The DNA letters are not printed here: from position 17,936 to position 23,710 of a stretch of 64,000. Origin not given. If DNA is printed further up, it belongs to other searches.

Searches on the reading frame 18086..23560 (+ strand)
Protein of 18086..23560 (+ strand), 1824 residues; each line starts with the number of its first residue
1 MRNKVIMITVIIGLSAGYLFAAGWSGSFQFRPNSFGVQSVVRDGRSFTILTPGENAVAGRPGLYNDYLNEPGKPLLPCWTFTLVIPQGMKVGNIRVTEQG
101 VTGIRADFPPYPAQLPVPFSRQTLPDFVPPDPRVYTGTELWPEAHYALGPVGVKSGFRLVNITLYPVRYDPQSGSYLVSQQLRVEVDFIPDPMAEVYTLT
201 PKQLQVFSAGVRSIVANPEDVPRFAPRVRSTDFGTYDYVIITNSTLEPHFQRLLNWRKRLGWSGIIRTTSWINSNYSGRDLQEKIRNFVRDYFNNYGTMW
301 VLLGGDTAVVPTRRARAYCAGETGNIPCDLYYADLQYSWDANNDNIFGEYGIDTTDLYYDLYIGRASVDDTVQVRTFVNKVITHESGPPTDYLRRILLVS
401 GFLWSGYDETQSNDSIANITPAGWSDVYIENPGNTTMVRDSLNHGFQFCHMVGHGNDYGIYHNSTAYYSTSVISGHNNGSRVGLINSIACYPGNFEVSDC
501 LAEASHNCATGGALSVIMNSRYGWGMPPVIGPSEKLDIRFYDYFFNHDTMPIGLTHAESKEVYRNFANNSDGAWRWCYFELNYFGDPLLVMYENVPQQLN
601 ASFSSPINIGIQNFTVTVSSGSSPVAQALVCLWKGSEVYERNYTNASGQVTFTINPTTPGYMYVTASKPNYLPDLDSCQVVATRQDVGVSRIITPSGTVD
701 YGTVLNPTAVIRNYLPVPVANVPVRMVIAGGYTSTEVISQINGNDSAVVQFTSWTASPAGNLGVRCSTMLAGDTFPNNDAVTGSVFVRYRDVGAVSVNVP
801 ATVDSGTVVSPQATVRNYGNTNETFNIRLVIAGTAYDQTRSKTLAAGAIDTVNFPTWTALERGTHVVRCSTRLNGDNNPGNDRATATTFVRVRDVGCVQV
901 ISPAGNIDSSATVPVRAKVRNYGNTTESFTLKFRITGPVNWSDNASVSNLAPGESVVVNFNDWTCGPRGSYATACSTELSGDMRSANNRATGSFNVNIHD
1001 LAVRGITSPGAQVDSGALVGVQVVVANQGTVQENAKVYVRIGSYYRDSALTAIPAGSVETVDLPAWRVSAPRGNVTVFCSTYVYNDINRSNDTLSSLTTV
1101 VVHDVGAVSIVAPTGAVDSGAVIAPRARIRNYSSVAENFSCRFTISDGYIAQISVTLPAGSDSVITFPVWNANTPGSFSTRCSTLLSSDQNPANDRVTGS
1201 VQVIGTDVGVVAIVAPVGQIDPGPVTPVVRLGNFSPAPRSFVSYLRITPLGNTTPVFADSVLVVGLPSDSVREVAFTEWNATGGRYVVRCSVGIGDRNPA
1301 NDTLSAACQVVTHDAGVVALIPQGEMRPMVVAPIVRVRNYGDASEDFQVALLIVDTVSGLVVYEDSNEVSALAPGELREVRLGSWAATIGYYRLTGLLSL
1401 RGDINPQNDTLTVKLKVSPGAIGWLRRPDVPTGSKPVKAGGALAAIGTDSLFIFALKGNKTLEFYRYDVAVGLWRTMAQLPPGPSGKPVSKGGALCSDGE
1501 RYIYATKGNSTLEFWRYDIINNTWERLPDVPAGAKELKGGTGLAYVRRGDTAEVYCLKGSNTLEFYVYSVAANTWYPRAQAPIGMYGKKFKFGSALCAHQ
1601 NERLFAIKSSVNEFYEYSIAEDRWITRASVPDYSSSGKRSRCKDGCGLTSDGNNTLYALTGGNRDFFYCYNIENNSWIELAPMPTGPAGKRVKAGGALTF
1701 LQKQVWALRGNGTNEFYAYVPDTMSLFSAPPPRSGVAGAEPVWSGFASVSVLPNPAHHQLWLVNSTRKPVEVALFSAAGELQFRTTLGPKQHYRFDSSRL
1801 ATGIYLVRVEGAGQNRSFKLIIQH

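Call 54: search_protein_families(library=pfam, proteins=[window:18086-23560:+], max_evalue=0.00001)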
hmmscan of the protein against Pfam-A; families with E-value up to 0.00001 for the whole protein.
window:18086-23560:+ (1824 aa): 6 families
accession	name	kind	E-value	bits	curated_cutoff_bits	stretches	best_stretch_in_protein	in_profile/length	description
PF01364.23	Peptidase_C25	-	1.5e-50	173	23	1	238-590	1-373/374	Peptidase family C25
PF07705.17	CARDB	-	5.9e-14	52.6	22.7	0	899-971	7-77/101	CARDB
PF13964.12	Kelch_6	-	2.9e-13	49.7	25.3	0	1492-1531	4-47/50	Kelch motif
PF13415.12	Kelch_3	-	3e-09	37.3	22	0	1509-1531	15-37/48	Galactose oxidase, central domain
PF24318.1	DUF7490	-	6.7e-06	26.1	27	0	1336-1390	26-80/106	Domain of unknown function (DUF7490)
PF18962.6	Por_Secre_tail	-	8.9e-06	26.4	27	0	1752-1822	2-75/75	Secretion system C-terminal sorting domain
